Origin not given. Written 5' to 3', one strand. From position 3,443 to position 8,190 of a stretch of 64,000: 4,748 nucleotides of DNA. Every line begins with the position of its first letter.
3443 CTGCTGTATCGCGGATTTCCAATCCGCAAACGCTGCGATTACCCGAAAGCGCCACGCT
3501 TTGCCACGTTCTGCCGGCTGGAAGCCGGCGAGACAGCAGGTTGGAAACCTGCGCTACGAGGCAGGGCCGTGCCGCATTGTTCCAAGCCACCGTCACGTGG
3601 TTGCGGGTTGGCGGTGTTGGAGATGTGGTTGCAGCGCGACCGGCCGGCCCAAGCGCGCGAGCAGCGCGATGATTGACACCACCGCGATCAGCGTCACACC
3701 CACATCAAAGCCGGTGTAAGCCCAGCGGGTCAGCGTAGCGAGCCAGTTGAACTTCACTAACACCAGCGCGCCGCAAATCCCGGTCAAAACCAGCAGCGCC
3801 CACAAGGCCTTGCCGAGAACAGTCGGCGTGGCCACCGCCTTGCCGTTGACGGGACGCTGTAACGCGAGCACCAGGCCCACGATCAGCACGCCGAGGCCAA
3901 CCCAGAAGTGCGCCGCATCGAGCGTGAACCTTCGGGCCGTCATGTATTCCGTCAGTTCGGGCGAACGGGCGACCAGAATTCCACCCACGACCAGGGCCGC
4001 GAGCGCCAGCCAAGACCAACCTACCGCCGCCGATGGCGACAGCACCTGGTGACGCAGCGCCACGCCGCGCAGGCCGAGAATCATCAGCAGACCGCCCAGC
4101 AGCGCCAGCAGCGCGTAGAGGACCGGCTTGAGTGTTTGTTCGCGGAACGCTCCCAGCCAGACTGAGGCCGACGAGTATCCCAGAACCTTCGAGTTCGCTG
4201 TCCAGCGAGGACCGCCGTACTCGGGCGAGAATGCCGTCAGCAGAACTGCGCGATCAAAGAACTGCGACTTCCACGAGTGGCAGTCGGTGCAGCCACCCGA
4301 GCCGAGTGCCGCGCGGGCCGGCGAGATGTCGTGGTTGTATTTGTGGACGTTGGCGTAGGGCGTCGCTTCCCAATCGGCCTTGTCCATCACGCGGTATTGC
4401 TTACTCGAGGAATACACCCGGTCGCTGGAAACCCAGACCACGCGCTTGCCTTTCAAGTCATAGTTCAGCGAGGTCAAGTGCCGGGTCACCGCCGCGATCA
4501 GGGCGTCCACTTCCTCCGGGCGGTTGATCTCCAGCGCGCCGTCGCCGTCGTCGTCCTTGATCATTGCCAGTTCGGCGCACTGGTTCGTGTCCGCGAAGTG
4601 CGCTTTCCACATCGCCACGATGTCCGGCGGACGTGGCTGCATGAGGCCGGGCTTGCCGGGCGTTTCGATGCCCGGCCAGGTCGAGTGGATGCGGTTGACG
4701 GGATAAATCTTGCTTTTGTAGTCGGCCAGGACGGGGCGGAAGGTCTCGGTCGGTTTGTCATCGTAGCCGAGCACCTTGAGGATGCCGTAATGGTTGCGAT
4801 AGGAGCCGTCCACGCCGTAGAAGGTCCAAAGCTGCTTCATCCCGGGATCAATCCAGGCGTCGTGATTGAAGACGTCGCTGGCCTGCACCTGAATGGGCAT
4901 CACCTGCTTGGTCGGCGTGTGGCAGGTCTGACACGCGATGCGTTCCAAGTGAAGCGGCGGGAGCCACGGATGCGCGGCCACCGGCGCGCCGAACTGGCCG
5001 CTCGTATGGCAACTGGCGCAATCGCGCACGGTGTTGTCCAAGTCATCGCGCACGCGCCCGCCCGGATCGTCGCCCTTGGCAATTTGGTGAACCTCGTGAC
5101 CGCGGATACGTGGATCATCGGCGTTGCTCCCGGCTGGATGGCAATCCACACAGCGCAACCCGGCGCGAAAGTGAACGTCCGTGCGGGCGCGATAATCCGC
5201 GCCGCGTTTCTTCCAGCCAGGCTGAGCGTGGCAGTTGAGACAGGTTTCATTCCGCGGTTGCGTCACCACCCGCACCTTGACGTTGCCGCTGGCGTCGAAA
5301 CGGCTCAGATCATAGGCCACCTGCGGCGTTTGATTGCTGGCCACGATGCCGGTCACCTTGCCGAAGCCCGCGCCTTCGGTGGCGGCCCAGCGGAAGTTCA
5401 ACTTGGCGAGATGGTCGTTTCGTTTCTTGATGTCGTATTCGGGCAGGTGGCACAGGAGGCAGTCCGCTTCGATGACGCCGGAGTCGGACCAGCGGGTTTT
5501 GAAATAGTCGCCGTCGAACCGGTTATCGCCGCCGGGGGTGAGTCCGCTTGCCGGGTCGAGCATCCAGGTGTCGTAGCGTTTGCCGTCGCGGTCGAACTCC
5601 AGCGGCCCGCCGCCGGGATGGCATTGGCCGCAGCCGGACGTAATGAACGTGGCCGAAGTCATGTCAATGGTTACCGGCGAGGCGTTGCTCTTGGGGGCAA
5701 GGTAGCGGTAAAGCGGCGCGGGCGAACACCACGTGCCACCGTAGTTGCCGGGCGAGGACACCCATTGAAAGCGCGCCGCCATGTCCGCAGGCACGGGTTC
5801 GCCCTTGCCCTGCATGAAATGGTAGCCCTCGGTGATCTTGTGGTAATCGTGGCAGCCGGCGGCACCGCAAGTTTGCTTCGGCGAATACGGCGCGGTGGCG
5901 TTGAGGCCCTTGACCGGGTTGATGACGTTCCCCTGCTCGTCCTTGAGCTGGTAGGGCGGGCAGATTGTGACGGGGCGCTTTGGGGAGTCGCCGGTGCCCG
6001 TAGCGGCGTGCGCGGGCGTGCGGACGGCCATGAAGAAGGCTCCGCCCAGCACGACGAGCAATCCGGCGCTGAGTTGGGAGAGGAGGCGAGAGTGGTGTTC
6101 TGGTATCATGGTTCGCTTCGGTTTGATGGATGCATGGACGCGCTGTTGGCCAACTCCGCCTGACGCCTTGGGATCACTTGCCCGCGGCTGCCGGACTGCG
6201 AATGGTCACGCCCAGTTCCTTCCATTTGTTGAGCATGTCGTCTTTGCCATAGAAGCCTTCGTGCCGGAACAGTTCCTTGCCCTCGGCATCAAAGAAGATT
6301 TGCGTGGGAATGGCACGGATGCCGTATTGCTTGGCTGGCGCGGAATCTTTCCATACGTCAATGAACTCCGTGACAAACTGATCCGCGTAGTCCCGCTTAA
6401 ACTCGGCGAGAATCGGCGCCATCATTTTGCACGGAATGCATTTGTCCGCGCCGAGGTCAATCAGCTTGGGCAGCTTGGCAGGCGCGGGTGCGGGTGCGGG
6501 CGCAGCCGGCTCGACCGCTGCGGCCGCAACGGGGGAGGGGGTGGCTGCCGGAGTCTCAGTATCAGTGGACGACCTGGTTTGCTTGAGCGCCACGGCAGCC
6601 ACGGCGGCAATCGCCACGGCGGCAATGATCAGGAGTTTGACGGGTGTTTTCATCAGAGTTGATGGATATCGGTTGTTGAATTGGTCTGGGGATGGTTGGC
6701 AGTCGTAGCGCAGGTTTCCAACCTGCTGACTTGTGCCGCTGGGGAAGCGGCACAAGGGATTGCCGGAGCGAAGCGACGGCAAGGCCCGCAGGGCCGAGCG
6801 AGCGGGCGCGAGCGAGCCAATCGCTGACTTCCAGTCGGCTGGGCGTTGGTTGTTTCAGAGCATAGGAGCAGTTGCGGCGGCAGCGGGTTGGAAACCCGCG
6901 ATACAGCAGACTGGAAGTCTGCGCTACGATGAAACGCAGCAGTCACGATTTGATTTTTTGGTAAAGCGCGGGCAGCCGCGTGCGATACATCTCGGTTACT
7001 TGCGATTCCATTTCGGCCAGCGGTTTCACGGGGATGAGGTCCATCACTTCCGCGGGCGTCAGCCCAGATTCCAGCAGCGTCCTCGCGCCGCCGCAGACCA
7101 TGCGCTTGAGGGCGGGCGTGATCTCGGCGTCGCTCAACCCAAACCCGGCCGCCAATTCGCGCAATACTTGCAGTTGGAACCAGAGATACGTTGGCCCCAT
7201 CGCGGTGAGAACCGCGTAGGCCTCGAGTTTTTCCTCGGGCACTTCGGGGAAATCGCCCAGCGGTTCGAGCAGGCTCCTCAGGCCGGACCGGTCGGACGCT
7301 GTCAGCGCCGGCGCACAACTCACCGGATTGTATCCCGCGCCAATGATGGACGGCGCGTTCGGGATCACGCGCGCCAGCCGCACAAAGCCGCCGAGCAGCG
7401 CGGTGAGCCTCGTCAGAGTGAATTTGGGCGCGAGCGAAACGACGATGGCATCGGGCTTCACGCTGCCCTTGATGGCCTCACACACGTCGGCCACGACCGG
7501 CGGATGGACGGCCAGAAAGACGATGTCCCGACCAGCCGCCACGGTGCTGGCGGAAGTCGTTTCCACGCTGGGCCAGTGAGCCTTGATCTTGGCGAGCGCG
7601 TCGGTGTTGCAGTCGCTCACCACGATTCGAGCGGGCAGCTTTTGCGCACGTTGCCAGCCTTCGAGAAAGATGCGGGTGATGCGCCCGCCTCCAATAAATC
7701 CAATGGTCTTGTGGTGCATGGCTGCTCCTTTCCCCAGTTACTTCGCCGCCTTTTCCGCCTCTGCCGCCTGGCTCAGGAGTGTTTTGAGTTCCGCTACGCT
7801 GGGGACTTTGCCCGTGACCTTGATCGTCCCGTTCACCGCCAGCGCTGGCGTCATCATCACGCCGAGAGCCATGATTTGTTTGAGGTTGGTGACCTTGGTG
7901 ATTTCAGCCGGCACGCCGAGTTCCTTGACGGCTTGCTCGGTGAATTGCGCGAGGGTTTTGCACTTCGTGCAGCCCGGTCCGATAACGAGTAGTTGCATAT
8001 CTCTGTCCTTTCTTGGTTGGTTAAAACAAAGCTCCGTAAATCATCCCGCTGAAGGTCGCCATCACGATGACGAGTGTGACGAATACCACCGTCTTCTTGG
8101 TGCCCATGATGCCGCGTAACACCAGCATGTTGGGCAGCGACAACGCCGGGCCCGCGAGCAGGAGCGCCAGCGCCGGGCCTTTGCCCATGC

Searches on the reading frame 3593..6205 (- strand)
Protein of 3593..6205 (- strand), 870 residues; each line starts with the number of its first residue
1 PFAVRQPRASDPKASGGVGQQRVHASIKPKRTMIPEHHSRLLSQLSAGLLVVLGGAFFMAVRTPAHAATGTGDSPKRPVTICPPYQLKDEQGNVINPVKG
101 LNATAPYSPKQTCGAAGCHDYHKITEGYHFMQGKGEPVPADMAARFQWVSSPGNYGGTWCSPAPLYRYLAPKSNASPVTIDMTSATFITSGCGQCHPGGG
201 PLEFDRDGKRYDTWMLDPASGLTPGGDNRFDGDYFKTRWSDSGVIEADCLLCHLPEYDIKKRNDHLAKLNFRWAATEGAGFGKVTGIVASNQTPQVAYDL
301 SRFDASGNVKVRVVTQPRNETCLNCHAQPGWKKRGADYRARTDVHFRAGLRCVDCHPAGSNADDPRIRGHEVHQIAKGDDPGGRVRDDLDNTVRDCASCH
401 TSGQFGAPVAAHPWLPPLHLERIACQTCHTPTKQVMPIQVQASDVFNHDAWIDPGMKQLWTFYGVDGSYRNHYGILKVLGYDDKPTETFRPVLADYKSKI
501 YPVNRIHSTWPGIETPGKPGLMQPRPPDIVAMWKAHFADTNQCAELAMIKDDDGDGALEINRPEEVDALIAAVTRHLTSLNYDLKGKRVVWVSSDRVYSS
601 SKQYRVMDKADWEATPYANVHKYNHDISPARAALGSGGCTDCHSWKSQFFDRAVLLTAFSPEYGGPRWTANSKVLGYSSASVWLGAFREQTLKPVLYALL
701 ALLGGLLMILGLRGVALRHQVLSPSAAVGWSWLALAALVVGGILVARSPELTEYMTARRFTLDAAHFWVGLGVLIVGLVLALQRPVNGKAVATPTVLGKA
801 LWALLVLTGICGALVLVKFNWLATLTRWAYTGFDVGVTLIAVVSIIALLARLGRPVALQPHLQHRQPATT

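Call 83: search_protein_families(library=pfam, proteins=[window:3593-6205:-], max_evalue=0.0001)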
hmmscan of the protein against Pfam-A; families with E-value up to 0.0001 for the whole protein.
window:3593-6205:- (870 aa): 4 families
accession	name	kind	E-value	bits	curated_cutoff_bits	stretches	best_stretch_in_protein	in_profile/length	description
PF14522.11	Cytochrome_C7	-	5.6e-07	29.7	24.8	0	342-430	5-67/67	Cytochrome c7 and related cytochrome c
PF03264.19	Cytochrom_NNT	-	3.8e-06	27.2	24.1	0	242-356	62-164/174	NapC/NirT cytochrome c family, N-terminal region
PF14537.11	Cytochrom_c3_2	-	1e-05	26.3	25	0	344-432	1-67/79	Cytochrome c3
PF13435.11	Cytochrome_C554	-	1.1e-05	26.7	20.8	0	316-356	45-83/84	Cytochrome c554 and c-prime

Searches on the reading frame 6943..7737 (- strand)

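Call 92: search_protein_families(library=pfam, proteins=[window:6943-7737:-], max_evalue=0.0001)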
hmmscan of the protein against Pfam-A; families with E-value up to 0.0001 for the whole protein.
window:6943-7737:- (264 aa): 1 family
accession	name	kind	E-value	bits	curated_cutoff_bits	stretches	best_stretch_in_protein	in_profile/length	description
PF03807.23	F420_oxidored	-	5.2e-14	53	21.6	1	11-103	1-92/94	NADP oxidoreductase coenzyme F420-dependent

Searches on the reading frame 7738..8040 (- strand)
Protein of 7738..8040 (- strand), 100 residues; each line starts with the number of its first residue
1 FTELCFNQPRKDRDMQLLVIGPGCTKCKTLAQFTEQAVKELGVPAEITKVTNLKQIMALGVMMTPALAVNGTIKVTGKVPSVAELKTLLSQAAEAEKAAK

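Call 92: search_protein_families(library=pfam, proteins=[window:7738-8040:-], max_evalue=0.0001)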
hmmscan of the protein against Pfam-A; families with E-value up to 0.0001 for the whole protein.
window:7738-8040:- (100 aa): 1 family
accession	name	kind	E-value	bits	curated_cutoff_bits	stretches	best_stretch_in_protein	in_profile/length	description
PF13192.12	Thioredoxin_3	-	1.8e-25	89.2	24.8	1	15-89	1-75/76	Thioredoxin domain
